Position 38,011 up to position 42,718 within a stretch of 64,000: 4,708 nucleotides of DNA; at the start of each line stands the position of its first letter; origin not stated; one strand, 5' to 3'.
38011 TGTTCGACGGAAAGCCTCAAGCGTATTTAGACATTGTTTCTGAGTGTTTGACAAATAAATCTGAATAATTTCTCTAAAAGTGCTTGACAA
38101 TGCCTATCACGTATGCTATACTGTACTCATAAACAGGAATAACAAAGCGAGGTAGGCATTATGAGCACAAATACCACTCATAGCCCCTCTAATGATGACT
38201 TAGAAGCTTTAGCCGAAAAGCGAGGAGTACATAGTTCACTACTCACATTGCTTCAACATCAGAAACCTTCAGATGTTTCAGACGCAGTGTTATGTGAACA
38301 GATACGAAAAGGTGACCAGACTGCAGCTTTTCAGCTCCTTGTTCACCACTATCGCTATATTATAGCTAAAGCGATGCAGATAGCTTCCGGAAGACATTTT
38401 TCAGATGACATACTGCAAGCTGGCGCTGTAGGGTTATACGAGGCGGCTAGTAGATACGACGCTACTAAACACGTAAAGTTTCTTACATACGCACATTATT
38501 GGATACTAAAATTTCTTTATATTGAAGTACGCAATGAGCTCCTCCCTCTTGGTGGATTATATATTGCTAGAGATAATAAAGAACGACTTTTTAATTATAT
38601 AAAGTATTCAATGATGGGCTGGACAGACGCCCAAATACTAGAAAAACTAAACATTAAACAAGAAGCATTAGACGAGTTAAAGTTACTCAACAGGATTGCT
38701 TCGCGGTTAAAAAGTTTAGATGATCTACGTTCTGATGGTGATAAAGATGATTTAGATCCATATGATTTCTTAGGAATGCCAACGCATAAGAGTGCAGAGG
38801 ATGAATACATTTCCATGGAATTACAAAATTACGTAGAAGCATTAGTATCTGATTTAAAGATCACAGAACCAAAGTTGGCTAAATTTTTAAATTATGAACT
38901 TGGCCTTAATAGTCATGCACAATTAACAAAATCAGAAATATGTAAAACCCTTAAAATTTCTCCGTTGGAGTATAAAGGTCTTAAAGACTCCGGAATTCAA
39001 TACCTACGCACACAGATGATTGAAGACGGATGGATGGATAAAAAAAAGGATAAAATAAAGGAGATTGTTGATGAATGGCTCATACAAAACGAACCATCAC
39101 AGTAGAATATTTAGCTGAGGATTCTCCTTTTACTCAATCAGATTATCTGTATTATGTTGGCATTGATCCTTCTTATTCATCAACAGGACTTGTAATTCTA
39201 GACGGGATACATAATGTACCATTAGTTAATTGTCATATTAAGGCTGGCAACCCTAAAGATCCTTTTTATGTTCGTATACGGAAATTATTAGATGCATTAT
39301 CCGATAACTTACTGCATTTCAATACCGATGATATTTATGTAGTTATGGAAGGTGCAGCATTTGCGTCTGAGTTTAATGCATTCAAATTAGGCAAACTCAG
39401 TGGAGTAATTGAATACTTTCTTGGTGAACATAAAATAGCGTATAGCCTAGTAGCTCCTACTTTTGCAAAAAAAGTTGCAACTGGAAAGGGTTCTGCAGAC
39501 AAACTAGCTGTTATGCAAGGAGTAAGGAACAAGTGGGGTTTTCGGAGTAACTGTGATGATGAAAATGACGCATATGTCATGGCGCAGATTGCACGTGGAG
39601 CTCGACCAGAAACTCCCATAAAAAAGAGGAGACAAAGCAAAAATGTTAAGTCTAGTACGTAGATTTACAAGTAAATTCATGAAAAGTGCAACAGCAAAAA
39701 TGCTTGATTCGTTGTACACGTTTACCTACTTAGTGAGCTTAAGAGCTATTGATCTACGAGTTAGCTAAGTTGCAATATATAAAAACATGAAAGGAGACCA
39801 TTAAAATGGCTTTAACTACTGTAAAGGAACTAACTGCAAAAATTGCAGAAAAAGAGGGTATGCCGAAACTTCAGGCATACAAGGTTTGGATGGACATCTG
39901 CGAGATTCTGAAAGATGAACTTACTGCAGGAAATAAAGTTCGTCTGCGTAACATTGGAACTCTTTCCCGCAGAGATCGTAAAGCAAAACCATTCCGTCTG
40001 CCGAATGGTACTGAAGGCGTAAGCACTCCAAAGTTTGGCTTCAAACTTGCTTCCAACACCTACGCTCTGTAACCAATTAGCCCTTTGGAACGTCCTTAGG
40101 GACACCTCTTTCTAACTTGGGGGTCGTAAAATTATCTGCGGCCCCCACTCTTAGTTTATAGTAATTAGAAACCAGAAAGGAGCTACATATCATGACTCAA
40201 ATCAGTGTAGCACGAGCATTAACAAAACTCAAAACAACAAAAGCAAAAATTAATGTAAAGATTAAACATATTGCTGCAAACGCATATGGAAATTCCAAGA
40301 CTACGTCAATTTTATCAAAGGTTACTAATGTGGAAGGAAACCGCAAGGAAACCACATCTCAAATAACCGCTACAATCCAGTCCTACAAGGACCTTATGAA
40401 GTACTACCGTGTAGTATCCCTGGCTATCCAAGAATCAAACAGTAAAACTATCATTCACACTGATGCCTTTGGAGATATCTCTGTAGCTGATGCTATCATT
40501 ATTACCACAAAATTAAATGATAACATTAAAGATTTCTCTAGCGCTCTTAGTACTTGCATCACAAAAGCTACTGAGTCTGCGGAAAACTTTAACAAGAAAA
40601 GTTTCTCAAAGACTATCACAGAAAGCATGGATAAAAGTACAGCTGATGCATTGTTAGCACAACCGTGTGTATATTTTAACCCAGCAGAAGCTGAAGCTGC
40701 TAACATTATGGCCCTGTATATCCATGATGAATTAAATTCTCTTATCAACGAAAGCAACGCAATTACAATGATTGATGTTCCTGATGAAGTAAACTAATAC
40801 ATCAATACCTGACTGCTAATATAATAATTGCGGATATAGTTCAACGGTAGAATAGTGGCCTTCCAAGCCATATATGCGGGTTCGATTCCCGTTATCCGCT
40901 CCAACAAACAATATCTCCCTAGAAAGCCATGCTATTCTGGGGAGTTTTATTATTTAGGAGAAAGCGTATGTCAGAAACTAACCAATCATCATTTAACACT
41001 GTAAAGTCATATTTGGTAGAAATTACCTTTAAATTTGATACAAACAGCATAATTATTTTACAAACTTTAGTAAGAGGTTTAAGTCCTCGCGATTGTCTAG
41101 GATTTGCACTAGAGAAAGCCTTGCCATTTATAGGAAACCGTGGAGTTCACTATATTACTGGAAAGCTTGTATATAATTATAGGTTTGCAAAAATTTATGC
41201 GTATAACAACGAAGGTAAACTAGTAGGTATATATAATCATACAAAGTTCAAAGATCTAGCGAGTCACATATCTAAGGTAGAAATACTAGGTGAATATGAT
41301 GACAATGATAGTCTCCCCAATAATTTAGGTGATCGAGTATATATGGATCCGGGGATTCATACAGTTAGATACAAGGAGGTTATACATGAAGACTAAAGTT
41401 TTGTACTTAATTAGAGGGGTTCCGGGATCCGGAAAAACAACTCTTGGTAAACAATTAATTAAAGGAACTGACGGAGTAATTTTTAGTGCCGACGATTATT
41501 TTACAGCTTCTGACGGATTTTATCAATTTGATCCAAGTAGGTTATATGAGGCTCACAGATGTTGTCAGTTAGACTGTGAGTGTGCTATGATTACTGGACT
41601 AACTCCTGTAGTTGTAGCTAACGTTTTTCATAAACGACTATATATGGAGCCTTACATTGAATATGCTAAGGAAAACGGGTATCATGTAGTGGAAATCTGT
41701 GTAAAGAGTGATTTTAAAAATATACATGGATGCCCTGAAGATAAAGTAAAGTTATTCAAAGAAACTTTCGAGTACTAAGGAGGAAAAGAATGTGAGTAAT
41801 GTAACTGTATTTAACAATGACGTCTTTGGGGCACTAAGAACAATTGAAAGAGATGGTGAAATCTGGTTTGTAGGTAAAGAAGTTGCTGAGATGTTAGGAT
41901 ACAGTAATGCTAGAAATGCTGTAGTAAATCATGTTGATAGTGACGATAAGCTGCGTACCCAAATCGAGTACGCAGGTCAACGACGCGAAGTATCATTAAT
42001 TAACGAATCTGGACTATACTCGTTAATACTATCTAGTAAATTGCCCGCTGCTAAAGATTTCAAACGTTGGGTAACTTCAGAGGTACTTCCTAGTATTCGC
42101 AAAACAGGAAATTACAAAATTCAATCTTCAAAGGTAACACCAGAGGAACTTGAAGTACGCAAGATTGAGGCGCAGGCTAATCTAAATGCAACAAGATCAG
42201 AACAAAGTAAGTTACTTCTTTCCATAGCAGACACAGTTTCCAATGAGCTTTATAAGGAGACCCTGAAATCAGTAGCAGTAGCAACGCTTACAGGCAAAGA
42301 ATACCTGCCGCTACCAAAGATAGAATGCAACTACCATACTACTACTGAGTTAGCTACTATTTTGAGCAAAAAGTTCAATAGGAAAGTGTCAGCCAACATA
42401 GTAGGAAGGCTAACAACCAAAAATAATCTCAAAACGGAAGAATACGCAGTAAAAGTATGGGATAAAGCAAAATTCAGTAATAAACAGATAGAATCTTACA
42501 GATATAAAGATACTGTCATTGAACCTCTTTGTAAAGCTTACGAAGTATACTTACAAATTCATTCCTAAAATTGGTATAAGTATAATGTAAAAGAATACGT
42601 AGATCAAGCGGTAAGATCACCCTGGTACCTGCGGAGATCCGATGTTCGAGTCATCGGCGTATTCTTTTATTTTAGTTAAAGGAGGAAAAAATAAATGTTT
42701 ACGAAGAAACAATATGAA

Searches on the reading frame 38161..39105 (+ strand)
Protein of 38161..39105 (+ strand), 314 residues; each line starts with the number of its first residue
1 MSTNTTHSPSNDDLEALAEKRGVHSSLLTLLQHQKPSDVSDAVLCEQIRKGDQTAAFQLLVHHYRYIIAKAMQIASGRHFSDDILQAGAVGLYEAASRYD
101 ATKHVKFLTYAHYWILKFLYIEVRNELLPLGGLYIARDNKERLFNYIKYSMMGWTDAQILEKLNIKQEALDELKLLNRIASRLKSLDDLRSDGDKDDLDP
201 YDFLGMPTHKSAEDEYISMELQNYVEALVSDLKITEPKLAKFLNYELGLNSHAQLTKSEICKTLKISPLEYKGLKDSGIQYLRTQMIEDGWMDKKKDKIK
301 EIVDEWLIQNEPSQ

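Call 9: search_protein_families(library=pfam, proteins=[window:38161-39105:+], max_evalue=0.01)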
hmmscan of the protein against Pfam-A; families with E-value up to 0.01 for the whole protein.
window:38161-39105:+ (314 aa): 1 family
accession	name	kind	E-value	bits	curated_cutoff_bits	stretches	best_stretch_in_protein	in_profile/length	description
PF04542.20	Sigma70_r2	-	1.5e-08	34.7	24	1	61-116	3-58/71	Sigma-70 region 2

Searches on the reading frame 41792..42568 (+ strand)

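Call 9: search_protein_families(library=pfam, proteins=[window:41792-42568:+], max_evalue=0.01)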
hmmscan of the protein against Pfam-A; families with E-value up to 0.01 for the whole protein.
window:41792-42568:+ (258 aa): 1 family
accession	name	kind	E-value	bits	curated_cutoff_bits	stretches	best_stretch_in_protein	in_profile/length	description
PF02498.22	Bro-N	-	6.7e-28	97.6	25.6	1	15-100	2-96/96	BRO family, N-terminal domain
